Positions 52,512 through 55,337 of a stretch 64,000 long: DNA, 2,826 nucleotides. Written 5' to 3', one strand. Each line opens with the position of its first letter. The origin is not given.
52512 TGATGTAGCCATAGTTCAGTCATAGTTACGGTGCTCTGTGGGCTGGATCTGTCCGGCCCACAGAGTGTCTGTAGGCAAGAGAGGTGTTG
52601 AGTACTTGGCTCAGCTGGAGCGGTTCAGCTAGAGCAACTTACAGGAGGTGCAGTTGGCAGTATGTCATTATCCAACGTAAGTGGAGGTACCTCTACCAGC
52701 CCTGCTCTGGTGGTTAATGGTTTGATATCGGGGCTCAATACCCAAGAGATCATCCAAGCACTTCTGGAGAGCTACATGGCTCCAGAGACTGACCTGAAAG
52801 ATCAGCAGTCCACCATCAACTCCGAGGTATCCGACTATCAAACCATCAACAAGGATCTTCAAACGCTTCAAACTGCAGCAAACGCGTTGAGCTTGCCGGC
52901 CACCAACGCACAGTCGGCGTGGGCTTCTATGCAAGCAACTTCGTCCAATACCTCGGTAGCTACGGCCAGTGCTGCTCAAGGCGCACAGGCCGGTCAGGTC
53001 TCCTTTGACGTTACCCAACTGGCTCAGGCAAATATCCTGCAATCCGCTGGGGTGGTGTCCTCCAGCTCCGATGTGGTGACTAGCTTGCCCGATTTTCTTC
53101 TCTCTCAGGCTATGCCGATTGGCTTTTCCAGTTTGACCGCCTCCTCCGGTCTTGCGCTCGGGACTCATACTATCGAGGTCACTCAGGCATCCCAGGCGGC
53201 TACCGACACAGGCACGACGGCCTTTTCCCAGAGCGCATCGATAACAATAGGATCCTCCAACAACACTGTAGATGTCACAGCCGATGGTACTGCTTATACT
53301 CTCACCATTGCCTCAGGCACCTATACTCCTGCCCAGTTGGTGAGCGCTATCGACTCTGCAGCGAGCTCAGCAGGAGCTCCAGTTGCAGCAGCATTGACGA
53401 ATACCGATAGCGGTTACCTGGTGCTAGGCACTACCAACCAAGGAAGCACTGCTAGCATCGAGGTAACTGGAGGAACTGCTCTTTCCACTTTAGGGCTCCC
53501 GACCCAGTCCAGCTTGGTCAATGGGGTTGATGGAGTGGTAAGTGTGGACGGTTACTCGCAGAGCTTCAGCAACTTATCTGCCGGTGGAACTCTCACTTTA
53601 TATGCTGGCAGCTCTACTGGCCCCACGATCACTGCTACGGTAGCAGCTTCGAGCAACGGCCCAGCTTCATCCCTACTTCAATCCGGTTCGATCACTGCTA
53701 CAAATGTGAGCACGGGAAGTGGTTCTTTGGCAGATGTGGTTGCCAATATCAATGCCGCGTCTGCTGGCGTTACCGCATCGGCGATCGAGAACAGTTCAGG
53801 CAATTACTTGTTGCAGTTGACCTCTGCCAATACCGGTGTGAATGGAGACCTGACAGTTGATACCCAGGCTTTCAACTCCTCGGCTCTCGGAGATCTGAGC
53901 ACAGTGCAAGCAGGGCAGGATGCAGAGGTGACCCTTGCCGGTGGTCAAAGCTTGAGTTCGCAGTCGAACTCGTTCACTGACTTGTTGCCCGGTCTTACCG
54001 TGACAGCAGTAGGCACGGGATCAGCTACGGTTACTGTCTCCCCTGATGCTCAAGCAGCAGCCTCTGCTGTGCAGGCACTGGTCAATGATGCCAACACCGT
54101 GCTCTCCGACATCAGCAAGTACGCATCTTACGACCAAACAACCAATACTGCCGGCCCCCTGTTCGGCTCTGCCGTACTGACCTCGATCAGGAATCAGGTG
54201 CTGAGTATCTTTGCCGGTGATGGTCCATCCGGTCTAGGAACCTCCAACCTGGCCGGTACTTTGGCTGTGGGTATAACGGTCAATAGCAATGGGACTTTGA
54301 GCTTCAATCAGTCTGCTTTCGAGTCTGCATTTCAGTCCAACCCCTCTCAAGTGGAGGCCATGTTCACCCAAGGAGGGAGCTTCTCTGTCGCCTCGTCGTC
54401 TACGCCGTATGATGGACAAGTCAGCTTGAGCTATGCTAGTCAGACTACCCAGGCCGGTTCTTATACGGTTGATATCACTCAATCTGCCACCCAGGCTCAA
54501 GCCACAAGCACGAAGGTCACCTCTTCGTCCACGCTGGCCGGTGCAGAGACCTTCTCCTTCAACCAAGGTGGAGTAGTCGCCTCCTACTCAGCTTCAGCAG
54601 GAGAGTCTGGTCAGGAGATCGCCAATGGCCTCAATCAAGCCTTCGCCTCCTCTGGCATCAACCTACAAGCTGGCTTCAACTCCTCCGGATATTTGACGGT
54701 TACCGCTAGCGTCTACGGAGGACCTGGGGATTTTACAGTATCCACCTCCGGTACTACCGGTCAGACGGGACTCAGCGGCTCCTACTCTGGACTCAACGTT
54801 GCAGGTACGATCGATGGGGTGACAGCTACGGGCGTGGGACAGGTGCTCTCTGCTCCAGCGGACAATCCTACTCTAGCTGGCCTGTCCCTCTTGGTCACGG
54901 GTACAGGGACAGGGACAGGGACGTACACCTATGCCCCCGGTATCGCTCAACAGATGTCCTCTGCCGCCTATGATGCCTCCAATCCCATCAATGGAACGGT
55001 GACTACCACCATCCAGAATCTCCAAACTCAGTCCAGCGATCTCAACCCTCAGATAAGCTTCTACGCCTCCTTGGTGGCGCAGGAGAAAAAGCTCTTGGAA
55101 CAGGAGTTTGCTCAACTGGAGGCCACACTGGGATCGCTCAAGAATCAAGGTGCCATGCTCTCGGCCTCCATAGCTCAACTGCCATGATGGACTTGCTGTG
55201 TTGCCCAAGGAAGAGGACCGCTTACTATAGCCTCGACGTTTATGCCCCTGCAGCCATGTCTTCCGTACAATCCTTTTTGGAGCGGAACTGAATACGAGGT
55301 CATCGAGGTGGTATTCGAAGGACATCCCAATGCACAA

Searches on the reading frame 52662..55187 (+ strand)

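Call 80: search_protein_families(library=pfam, proteins=[window:52662-55187:+], max_evalue=0.0001)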
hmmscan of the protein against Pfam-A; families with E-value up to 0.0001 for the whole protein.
window:52662-55187:+ (841 aa): 2 families
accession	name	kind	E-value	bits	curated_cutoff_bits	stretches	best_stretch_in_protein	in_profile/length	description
PF07195.17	FliD_C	-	1.9e-26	93.4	25.4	1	418-614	1-199/236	Flagellar hook-associated protein 2 C-terminus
PF02465.23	FliD_N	-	2e-21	76.9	24.8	1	23-123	1-96/97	Flagellar hook-associated protein 2 N-terminus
